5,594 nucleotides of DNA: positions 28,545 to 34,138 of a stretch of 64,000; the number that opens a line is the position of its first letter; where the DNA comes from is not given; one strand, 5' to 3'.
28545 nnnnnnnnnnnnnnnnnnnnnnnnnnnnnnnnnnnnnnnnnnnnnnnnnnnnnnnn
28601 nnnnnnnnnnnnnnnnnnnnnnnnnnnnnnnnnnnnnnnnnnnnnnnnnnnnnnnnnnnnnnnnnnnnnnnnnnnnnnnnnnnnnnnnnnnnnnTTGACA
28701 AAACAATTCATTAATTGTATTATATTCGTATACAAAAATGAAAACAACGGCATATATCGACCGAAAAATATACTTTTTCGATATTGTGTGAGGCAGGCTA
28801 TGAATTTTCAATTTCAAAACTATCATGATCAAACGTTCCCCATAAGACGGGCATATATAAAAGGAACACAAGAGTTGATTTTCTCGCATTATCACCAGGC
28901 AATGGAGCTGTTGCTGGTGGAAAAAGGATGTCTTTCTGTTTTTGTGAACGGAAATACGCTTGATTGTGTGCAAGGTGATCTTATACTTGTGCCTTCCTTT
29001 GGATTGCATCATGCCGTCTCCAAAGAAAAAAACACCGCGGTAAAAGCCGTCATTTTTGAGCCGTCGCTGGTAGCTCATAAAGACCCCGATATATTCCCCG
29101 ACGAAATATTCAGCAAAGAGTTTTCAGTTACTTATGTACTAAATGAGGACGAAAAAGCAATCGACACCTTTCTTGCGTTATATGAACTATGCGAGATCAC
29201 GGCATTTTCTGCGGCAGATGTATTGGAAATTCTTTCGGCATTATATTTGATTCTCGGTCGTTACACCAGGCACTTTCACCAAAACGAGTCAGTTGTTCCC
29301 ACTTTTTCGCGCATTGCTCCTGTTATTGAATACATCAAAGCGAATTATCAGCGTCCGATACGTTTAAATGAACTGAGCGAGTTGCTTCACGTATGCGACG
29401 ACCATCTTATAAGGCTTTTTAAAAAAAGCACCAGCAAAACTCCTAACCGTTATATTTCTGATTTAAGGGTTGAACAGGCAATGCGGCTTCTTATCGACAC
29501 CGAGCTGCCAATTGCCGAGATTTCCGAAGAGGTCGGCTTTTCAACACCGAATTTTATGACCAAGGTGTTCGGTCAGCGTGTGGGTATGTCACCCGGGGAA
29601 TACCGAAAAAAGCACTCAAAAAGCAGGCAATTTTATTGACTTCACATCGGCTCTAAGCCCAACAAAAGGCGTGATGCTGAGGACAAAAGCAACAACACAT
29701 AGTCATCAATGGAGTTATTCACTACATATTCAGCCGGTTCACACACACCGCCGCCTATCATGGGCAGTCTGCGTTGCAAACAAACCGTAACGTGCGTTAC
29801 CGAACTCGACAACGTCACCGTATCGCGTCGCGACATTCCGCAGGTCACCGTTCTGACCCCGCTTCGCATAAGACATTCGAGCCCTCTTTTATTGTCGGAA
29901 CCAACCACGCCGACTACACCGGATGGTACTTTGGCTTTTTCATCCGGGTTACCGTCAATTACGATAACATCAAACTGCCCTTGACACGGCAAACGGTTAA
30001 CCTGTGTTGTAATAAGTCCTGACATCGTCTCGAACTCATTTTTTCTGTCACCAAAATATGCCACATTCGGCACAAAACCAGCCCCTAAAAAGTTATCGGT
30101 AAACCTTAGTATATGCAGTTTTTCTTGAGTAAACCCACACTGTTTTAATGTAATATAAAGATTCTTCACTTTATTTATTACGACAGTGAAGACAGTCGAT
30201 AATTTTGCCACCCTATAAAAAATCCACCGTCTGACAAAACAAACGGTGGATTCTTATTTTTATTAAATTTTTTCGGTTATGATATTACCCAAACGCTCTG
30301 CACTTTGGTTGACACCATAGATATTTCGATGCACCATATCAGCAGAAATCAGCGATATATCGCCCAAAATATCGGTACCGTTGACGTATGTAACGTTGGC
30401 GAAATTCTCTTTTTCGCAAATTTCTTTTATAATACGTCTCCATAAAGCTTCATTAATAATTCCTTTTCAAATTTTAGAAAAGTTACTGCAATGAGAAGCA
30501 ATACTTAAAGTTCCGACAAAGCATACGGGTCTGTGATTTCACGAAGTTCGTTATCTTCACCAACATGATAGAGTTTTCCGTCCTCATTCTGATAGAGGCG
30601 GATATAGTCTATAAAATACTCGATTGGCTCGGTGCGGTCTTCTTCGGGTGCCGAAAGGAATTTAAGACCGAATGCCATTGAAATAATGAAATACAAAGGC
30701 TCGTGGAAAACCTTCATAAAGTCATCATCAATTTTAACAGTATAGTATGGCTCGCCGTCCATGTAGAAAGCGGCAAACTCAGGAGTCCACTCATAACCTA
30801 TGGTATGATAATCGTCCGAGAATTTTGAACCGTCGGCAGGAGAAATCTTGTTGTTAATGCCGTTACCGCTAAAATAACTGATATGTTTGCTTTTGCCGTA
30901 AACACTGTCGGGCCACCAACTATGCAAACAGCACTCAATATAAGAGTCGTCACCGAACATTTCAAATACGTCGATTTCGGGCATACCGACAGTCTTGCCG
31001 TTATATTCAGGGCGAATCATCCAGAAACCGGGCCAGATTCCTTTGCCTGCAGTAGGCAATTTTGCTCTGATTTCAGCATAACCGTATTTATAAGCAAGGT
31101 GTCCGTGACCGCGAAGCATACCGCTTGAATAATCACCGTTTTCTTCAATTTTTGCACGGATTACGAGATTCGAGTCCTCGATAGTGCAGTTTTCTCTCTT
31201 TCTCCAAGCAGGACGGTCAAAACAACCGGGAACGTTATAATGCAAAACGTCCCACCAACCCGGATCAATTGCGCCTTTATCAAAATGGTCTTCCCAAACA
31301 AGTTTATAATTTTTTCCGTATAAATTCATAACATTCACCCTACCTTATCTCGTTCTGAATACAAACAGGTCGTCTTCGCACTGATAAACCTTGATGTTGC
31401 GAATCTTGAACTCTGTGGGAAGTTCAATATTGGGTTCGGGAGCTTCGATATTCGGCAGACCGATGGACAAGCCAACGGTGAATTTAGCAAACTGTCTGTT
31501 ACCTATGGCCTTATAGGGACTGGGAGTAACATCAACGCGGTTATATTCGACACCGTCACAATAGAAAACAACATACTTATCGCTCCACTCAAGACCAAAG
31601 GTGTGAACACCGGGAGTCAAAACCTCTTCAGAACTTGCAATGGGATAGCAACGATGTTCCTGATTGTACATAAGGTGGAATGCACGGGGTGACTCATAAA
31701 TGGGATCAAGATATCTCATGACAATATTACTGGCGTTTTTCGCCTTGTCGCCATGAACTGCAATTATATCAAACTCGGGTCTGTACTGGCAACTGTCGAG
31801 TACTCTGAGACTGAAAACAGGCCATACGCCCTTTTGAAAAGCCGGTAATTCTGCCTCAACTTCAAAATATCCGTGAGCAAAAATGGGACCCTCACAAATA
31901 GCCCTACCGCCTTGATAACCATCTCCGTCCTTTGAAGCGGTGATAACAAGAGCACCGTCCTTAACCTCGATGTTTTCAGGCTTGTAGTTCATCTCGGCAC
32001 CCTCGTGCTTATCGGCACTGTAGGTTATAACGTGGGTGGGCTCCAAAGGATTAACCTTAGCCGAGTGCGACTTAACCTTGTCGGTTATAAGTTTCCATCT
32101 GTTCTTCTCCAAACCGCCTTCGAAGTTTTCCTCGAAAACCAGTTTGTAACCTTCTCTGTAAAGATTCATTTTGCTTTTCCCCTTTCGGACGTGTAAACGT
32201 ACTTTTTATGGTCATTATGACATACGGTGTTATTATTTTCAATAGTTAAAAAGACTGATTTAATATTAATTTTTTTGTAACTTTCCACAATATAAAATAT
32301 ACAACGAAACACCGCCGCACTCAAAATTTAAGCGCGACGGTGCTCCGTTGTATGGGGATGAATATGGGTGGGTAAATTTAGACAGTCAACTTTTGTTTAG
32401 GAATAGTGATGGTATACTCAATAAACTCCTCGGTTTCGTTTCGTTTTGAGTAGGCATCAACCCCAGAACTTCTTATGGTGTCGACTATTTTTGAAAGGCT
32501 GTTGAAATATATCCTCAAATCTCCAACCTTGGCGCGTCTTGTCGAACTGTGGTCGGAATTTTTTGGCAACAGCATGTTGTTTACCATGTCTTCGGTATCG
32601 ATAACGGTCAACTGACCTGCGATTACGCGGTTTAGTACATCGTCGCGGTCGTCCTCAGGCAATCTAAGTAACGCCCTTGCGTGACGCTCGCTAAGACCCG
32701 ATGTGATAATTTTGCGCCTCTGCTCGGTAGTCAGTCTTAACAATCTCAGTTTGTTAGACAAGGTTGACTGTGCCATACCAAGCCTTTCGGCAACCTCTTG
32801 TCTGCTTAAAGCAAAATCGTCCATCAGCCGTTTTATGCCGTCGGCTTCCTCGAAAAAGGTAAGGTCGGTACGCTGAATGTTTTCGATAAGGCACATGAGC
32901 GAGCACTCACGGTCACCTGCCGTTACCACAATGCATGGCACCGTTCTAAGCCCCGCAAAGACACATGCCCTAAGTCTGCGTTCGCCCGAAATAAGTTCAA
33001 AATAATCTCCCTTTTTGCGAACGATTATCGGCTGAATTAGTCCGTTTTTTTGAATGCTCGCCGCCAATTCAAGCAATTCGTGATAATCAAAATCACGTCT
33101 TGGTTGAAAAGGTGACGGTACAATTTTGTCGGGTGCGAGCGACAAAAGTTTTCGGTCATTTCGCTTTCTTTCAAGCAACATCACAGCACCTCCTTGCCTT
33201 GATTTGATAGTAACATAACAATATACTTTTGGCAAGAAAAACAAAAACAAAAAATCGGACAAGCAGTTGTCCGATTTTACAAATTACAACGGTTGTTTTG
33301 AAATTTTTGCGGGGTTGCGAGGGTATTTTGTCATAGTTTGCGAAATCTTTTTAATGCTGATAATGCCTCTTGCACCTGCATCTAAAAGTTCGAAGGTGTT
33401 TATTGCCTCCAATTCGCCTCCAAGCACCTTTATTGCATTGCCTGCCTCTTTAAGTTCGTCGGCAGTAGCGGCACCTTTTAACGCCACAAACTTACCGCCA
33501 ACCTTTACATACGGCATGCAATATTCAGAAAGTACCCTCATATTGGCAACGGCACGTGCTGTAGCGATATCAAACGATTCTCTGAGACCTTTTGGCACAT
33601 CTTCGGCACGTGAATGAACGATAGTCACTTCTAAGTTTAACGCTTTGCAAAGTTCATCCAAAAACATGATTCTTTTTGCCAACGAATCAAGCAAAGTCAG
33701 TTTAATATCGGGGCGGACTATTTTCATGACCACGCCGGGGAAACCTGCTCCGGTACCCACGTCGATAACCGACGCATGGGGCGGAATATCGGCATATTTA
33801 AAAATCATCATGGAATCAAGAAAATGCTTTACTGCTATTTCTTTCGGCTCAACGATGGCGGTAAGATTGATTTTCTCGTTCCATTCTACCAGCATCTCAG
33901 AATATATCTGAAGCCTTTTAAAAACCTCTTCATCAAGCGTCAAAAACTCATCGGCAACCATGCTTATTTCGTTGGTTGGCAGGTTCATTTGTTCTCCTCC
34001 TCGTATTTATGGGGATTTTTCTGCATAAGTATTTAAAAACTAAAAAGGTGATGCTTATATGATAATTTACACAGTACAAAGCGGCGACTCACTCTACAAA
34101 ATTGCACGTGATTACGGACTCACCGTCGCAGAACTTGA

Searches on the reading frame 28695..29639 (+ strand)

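Call 86: search_protein_families(library=pfam, proteins=[window:28695-29639:+], max_evalue=0.00001)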
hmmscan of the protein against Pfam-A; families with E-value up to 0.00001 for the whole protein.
window:28695-29639:+ (314 aa): 2 families
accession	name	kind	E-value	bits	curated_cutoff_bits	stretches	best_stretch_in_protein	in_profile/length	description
PF12833.13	HTH_18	-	7.3e-20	71.5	33.6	1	228-305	2-79/80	Helix-turn-helix domain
PF00165.29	HTH_AraC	-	3.4e-14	53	26.6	1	268-305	6-42/42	Bacterial regulatory helix-turn-helix proteins, AraC family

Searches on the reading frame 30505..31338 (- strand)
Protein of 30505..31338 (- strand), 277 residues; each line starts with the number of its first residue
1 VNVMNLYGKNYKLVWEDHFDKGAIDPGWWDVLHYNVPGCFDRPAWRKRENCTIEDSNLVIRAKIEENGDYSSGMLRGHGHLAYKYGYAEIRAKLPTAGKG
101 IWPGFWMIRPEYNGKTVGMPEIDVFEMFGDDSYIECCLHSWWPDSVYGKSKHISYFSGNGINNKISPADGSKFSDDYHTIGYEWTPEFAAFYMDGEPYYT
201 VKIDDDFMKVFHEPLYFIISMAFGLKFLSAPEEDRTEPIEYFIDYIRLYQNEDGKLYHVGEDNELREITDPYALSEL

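Call 47: search_protein_families(library=pfam, proteins=[window:30505-31338:-], max_evalue=0.001)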
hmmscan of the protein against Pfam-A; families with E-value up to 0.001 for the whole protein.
window:30505-31338:- (277 aa): 2 families
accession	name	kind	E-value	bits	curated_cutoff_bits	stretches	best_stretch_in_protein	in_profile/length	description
PF00722.28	Glyco_hydro_16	-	2.3e-14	53.7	22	1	52-211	15-145/175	Glycosyl hydrolases family 16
PF03935.22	SKN1_KRE6_Sbg1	-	2.7e-13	49.7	30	1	7-119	113-237/501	Beta-glucan synthesis-associated protein SKN1/KRE6/Sbg1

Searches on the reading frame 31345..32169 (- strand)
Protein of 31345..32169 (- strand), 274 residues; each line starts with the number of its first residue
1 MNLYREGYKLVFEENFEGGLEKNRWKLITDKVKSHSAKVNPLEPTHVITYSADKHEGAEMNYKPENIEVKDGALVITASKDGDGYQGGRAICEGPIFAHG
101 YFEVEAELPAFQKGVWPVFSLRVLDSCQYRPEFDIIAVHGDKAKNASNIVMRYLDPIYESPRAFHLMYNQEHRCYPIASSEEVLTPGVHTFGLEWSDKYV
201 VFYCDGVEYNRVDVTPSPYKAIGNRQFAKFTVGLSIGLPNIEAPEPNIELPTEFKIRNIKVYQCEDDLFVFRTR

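Call 47: search_protein_families(library=pfam, proteins=[window:31345-32169:-], max_evalue=0.001)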
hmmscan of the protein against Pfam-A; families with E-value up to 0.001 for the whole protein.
window:31345-32169:- (274 aa): 1 family
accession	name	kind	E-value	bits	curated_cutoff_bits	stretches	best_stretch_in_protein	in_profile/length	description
PF00722.28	Glyco_hydro_16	-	6.6e-07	29.4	22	1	57-213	4-136/175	Glycosyl hydrolases family 16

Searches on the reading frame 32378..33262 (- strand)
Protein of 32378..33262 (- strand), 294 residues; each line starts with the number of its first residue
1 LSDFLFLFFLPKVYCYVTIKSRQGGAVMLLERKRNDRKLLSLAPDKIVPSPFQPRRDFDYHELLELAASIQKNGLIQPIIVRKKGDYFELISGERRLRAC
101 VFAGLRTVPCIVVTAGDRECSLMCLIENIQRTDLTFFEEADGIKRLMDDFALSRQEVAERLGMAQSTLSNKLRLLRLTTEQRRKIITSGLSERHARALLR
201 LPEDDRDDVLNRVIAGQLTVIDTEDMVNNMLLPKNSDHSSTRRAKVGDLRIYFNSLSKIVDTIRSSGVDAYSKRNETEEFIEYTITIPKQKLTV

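Call 47: search_protein_families(library=pfam, proteins=[window:32378-33262:-], max_evalue=0.001)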
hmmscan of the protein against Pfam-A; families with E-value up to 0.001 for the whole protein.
window:32378-33262:- (294 aa): 2 families
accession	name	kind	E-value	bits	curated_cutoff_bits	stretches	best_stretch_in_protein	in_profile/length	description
PF17762.8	HTH_ParB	-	9.5e-28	96.8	22.6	1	133-230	2-100/102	ParB HTH domain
PF02195.25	ParB_N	-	5e-26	91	26.3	1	39-130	3-95/95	ParB N-terminal domain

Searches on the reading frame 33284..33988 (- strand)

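Call 47: search_protein_families(library=pfam, proteins=[window:33284-33988:-], max_evalue=0.001)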
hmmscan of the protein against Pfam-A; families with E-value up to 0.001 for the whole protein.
window:33284-33988:- (234 aa): 3 families
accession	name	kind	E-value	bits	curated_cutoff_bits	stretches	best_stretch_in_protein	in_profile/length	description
PF02527.21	GidB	-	3.1e-55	186.8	27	1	25-199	4-176/184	rRNA small subunit methyltransferase G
PF13847.12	Methyltransf_31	-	6.6e-06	26.3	27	1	71-153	4-89/145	Methyltransferase domain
PF05175.20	MTS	-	0.0001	22.4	23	1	71-140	32-100/170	Methyltransferase small domain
